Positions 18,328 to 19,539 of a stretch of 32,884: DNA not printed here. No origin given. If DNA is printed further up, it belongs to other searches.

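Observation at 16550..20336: Cluster of four ~300-aa proteins fusing an invariant type IV pilin/pseudopilin N-terminus to a divergent LamG-like body, with no assembly machinery nearby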

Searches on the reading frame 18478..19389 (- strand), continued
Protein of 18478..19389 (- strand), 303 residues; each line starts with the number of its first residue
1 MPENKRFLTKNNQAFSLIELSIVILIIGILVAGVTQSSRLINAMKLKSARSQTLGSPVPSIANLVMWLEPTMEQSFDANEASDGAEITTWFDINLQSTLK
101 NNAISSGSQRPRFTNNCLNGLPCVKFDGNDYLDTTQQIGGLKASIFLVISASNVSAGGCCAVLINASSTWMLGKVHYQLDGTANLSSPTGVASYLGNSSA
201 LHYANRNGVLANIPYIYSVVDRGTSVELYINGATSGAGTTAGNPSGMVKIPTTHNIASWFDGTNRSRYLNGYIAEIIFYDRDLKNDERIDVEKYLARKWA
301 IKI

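Call 56: find_encoding_contigs(protein=window:18478-19389:-, flank=1000, max_places=3)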
Protein window:18478-19389:- (303 aa): no gene with exactly this product is on record in the collection.
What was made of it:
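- Tried and rejected: An exact look-up of the window's own protein C found no record, so the source sample could not be identified (call 56).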

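Call 57: find_encoding_contigs(protein=P0145, flank=10000, max_places=2)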
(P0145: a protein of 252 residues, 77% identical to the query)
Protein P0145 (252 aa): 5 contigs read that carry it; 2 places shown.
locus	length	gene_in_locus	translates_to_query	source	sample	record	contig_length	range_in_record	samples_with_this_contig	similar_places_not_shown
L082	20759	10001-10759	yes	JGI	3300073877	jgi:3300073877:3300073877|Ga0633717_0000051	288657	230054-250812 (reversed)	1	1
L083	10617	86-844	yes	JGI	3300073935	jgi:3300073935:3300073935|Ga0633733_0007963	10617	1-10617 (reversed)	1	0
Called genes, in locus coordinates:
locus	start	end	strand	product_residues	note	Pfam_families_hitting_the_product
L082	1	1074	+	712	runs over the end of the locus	PF07719:TPR_2 (faint), PF12895:ANAPC3 (faint), PF13174:TPR_6 (faint), PF13371:TPR_9 (faint), PF14559:TPR_19 (faint), PF00515:TPR_1 (faint), PF13431:TPR_17 (faint), PF25062:ARM_TT21_N (weak), +5 more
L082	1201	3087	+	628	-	PF06480:FtsH_ext, PF00004:AAA, PF07728:AAA_5 (faint), PF17862:AAA_lid_3, PF01434:Peptidase_M41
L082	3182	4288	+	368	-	PF00712:DNA_pol3_beta, PF02767:DNA_pol3_beta_2, PF02768:DNA_pol3_beta_3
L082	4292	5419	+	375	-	PF02463:SMC_N, PF13175:AAA_15, PF13476:AAA_23, PF13514:AAA_27 (faint), PF13304:AAA_21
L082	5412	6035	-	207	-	-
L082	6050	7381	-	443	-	PF02696:SelO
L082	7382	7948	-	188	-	PF01427:Peptidase_M15, PF02557:VanY (weak)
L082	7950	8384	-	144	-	PF03653:UPF0093, PF05425:CopD (weak)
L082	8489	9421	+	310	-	PF13793:Pribosyltran_N, PF00156:Pribosyltran, PF14572:Pribosyl_synth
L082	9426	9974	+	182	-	PF00034:Cytochrom_C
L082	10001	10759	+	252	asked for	PF06750:A24_N_bact, PF25207:DUF7837 (faint)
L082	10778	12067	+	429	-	PF05221:AdoHcyase, PF00670:AdoHcyase_NAD, PF02826:2-Hacid_dh_C (weak)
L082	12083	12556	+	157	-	PF03449:GreA_GreB_N, PF01272:GreA_GreB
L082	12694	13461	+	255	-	-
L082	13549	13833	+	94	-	-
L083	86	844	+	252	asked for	PF06750:A24_N_bact, PF25207:DUF7837 (faint)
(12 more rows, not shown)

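Call 66: search_protein_families(library=pfam, proteins=[P0362, P0312, L081:4826-8707:+, L081:16128-19109:+, L081:30-1829:-], max_evalue=0.001)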
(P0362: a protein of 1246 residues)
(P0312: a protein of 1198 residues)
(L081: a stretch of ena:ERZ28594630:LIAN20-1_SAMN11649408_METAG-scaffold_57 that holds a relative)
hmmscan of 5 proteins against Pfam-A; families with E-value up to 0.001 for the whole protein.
P0362 (1246 aa): 0 families

P0312 (1198 aa): 3 families
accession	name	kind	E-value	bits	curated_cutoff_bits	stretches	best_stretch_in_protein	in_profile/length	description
PF13385.13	Laminin_G_3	-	2.4e-15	57.4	27.6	2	848-940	63-149/151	Concanavalin A-like lectin/glucanases superfamily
PF02973.23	Sialidase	-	3.4e-06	27.2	26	0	881-940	119-180/189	Sialidase, N-terminal domain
PF22618.1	RskA_N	-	0.00057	20.4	27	0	935-949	12-26/48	Anti-sigma-K factor RskA, N-terminal domain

L081:4826-8707:+ (1293 aa): 2 families
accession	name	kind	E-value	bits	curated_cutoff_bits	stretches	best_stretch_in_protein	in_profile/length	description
PF01391.23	Collagen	-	7.7e-32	109.3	27.2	4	98-156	1-59/60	Collagen triple helix repeat (20 copies)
PF18454.7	Mtd_N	-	9.9e-15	54.6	26.3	1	5-43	1-37/37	Major tropism determinant N-terminal domain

L081:16128-19109:+ (993 aa): 3 families
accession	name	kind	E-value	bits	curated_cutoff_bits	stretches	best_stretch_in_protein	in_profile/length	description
PF01391.23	Collagen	-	1.3e-36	124.6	27.2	0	378-419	10-50/60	Collagen triple helix repeat (20 copies)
PF06739.17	SBBP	-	9.4e-28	96.3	20.5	3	609-638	2-31/38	Beta-propeller repeat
PF17164.10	DUF5122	-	0.00079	20.1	27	0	797-813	15-31/36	Domain of unknown function (DUF5122) beta-propeller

L081:30-1829:- (599 aa): 0 families

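Call 67: fold_search(model_id=the predicted structure, library=viral)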
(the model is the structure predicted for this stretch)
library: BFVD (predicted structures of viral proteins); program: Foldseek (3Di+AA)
matches with E <= 10: 1251; with E <= 0.001: 492
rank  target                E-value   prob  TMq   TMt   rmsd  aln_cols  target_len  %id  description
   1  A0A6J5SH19            3.2e-15  1.00  0.63  0.41   3.5       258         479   23  Concanavalin A-like lectin/glucanases superfamily [uncultured Caudovirales phage]
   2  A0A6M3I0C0            4.3e-13  1.00  0.60  0.32   4.3       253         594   23  (no name in the UniProt tables at hand)
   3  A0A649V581            7.8e-13  1.00  0.61  0.75   3.0       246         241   20  (no name in the UniProt tables at hand)
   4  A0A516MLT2            1.2e-12  1.00  0.60  0.66   3.6       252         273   22  (no name in the UniProt tables at hand)
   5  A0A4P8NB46            5.8e-12  1.00  0.64  0.31   3.8       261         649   20  Uncharacterized protein [Rheinheimera phage vB_RspM_Barba26A]
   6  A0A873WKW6            6.9e-12  1.00  0.57  0.56   4.8       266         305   20  Uncharacterized protein [Synechococcus phage S-H9-2]
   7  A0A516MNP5            9.0e-12  1.00  0.62  0.49   3.7       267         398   18  (no name in the UniProt tables at hand)
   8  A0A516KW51            9.5e-12  1.00  0.59  0.62   4.1       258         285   17  (no name in the UniProt tables at hand)
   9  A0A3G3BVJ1            2.7e-11  1.00  0.56  0.52   3.8       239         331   18  Concanavalin A-like lectin/glucanases superfamily protein [Bacillus phage vB_BcoS-136]
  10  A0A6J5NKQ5            3.0e-11  1.00  0.59  0.77   3.1       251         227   20  Concanavalin A-like lectin/glucanases superfamily [uncultured Caudovirales phage]
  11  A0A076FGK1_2          3.5e-11  1.00  0.56  0.18   3.8       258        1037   16  Putative concanavalin A-like lectin/glucanase superfamily protein [Aureococcus anophagefferens virus]
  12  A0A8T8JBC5            3.5e-11  1.00  0.56  0.40   5.9       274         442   14  (no name in the UniProt tables at hand)
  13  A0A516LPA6            5.7e-11  1.00  0.61  0.70   3.4       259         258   18  (no name in the UniProt tables at hand)
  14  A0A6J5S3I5            5.7e-11  1.00  0.62  0.69   3.2       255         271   18  Uncharacterized protein [uncultured Caudovirales phage]
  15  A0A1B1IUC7            6.0e-11  1.00  0.57  0.64   3.3       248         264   17  (no name in the UniProt tables at hand)
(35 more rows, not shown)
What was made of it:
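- Closest known: Phage and giant-virus ConA-like/LamG receptor-binding proteins. Same: These are the best structural matches overall (BFVD E 3e-15, 20-23% identity, TMq about 0.6; call 67).
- Foldseek hits to phage tail and virion ConA-like proteins (E 3e-15, 23% identity) (call 67).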

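Call 70: find_homologous_proteins(query=L029:15538-16332:-, max_evalue=0.00001)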
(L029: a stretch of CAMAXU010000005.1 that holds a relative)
Query L029:15538-16332:- (264 aa): 961 proteins with E <= 0.00001 among 4982 candidates; the best 120 are listed.
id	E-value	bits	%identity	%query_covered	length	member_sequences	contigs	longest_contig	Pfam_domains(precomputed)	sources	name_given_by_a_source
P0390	2.8e-151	520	96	100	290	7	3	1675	-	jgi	-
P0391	2.8e-145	500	94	100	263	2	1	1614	-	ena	-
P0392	1.1e-141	488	90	100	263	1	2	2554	-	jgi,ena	jgi:prepilin-type N-terminal cleavage/methylation domain-containing protein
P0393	5.5e-141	486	90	100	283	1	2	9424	-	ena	-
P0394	9.9e-139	479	89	100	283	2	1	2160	-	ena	-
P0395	2.2e-138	478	89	100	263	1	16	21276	-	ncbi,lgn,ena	-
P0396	1.9e-136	471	87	100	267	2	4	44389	-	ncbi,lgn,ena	-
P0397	1.2e-135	469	88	100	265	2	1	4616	-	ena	-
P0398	4.6e-135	467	85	100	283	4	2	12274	-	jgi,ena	jgi:prepilin-type N-terminal cleavage/methylation domain-containing protein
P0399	3.2e-133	461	86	100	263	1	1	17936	-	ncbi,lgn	ncbi:MAG: prepilin-type N-terminal cleavage/methylation domain-containing protein [Pseudomonadota ba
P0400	1.1e-131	456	85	100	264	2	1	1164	-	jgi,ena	-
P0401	1.4e-131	455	85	100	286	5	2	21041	-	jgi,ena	-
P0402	3.3e-125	435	82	100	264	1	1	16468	-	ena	-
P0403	9.2e-120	417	79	96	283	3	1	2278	PF07963.18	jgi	jgi:prepilin-type N-terminal cleavage/methylation domain-containing protein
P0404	2.0e-117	409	80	100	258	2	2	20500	-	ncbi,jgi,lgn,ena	-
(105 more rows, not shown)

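Call 73: search_solved_structures(query=A5, max_evalue=1)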
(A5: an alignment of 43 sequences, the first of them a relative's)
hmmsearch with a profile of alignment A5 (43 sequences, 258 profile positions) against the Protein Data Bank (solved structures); distinct sequences matched with E-value up to 1: 8.
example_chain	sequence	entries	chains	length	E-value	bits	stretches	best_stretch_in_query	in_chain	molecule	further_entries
8ch0_A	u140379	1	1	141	0.00081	22.4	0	79-108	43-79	Consensus tetratricopeptide repeat protein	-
8p3b_A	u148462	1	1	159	0.085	15.8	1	12-97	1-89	Fimbrial protein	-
7tgg_A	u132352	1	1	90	0.31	14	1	9-29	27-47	Geopilin domain 1 protein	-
5kua_A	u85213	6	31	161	0.31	13.9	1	12-95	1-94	pilin | Neisseria meningitidis PilE variant SB-GATDH | Neisseria meningitidis PilE, SB-DATDH variant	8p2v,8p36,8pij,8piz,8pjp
9egp_A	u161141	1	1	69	0.34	13.8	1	8-29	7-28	Geopilin domain 1 protein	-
9lab_B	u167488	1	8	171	0.45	13.4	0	7-28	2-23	MSHA major pilin subunit MshA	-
7kde_H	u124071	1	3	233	0.53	13.2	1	33-108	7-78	Ab 1485 Heavy Chain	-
8tob_GA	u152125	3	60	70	0.59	13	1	14-53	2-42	Fimbrial protein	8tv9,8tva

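Call 76: search_protein_families(library=pfam, proteins=[L015:2453-3781:+, L015:3782-4837:+, L015:4945-6201:+, L015:7006-8283:+, L015:12630-14450:+, L015:14462-16033:+, L015:16696-17184:+, L015:17201-20476:-, L015:1250-2140:-], max_evalue=0.01)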
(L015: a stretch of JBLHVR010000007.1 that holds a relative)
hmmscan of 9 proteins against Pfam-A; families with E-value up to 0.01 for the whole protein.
L015:2453-3781:+ (442 aa): 3 families
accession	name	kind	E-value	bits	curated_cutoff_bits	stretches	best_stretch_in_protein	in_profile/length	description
PF05697.18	Trigger_N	-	6.7e-30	104.7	22.2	1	12-146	9-143/144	Bacterial trigger factor protein (TF)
PF05698.19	Trigger_C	-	2.4e-27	96.4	22.7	1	266-422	1-161/162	Bacterial trigger factor protein (TF) C-terminus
PF00254.34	FKBP_C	-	3.1e-14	53.5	21.1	1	162-242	4-93/94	FKBP-type peptidyl-prolyl cis-trans isomerase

L015:3782-4837:+ (351 aa): 3 families
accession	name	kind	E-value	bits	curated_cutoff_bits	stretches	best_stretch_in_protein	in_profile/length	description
PF00814.31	TsaD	-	5.2e-96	321.8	24.8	1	23-325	1-264/264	tRNA N6-adenosine threonylcarbamoyltransferase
PF02543.21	Carbam_trans_N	-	1.7e-06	28.2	24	1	103-308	124-331/346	Carbamoyltransferase N-terminus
PF22521.2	HypF_C_2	-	0.00032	21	27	1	235-312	156-228/241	Carbamoyltransferase, Kae1-like Domain, second subdomain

L015:4945-6201:+ (418 aa): 2 families
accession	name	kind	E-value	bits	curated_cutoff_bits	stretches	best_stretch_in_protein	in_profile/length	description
PF01520.23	Amidase_3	-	2.6e-44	151.8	27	1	198-413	1-172/174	N-acetylmuramoyl-L-alanine amidase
PF11741.13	AMIN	-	5.7e-10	39.6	20.5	1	40-124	7-94/101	AMIN domain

L015:7006-8283:+ (425 aa): 4 families
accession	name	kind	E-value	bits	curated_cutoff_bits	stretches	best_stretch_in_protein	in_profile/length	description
PF00113.28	Enolase_C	-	8.9e-123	409.7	21.5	1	141-424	3-294/296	Enolase, C-terminal TIM barrel domain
PF03952.21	Enolase_N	-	4.1e-57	192.4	35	1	4-134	1-131/131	Enolase, N-terminal domain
PF07476.17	MAAL_C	-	0.00045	19.9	27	1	296-386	129-220/249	Methylaspartate ammonia-lyase C-terminus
PF13378.12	MR_MLE_C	-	0.0014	18.8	29.4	1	270-385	62-172/219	Enolase C-terminal domain-like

L015:12630-14450:+ (606 aa): 2 families
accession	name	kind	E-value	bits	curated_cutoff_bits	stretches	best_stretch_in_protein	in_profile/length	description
PF01964.24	ThiC_Rad_SAM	-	9.1e-185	614.8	25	1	128-571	1-419/420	Radical SAM ThiC family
PF13667.11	ThiC-associated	-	1.1e-23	83.3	27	1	12-85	2-81/81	ThiC-associated domain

L015:14462-16033:+ (523 aa): 3 families
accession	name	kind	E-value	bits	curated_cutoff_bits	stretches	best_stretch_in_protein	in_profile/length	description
PF00905.27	Transpeptidase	-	3e-62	211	22.1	1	216-508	3-299/299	Penicillin binding protein transpeptidase domain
PF03717.20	PBP_dimer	-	7.7e-16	59.5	24.4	1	54-165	4-126/180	Penicillin-binding Protein dimerisation domain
PF21922.1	PBP_dimer_2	-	0.00096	19.8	27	1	146-198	24-73/83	Penicillin binding protein A dimerisation domain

L015:16696-17184:+ (162 aa): 2 families
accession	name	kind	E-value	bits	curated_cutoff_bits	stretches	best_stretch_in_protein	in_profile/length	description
PF05751.16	FixH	-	1.6e-30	106.5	23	1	11-154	7-144/150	FixH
PF13115.11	YtkA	-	0.003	18.6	25.9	1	84-144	24-84/85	YtkA-like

L015:17201-20476:- (1091 aa): 8 families
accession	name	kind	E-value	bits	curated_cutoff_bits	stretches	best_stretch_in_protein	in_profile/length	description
PF00580.27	UvrD-helicase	-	1.2e-49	169.9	23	1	13-451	8-266/271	UvrD/REP helicase N-terminal domain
PF13361.12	UvrD_C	-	2.7e-21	76.8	25.6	1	470-870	2-346/350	UvrD-like helicase C-terminal domain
PF13245.12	AAA_19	-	1.1e-13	52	25.1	1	20-440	13-133/134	AAA domain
PF13538.12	UvrD_C_2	-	6e-10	39.3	27.4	2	781-800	4-23/52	UvrD-like helicase C-terminal domain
PF12705.13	PDDEXK_1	-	5e-09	36.9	22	1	959-1078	30-172/247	PD-(D/E)XK nuclease superfamily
PF01443.25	Viral_helicase1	-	2.9e-06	27.7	21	0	855-870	212-227/228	Viral superfamily 1 RNA helicase core domain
PF10926.14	DUF2800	-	0.0007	19.3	21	1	1014-1072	100-157/368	Protein of unknown function (DUF2800)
PF13087.12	AAA_12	-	0.0015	18.5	27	1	770-871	130-192/195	AAA domain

L015:1250-2140:- (296 aa): 2 families
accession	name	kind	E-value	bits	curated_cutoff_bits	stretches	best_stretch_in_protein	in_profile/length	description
PF07963.17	N_methyl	-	2.5e-05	24.1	21.2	1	8-31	3-26/27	Prokaryotic N-terminal methylation motif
PF13385.13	Laminin_G_3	-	0.0088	16.6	27.6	0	233-276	104-149/151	Concanavalin A-like lectin/glucanases superfamily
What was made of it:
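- Tried and rejected: The L015 cluster of six copies looked like a possible machinery operon, but its flanking genes are enolase, ThiC, a PBP and FixH (call 76).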

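Call 79: predict_structure(alignment_id=A5)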
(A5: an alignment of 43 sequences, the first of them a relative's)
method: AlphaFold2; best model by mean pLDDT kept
length: 263 residues; sequences in the alignment: 43
mean_pLDDT: 85.8   pTM: 0.80
mean pLDDT of the five models: 85.8, 85.3, 85.0, 82.8, 82.5
residues with pLDDT >= 90: 136; 70-90: 92; 50-70: 32; < 50: 3
segments of 3 or more residues with pLDDT < 50: none
pLDDT, mean of each block of 10 residues (from residue 1): 57 76 82 61 87 92 91 86 89 69 91 83 86 90 90 91 93 90 88 94 93 93 90 94 93 93 55
secondary structure, 60 per line:
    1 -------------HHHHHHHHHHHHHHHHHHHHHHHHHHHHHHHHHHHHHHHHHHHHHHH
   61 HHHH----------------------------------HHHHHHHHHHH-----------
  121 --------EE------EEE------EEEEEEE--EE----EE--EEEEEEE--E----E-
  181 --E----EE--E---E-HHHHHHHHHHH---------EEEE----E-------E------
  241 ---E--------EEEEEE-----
elements in order: H14-64 H99-109 E137-139 E146-152 E165-171 H198-208 E218-221 E253-258
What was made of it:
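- It is the more natural major subunit (calls 70, 79).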
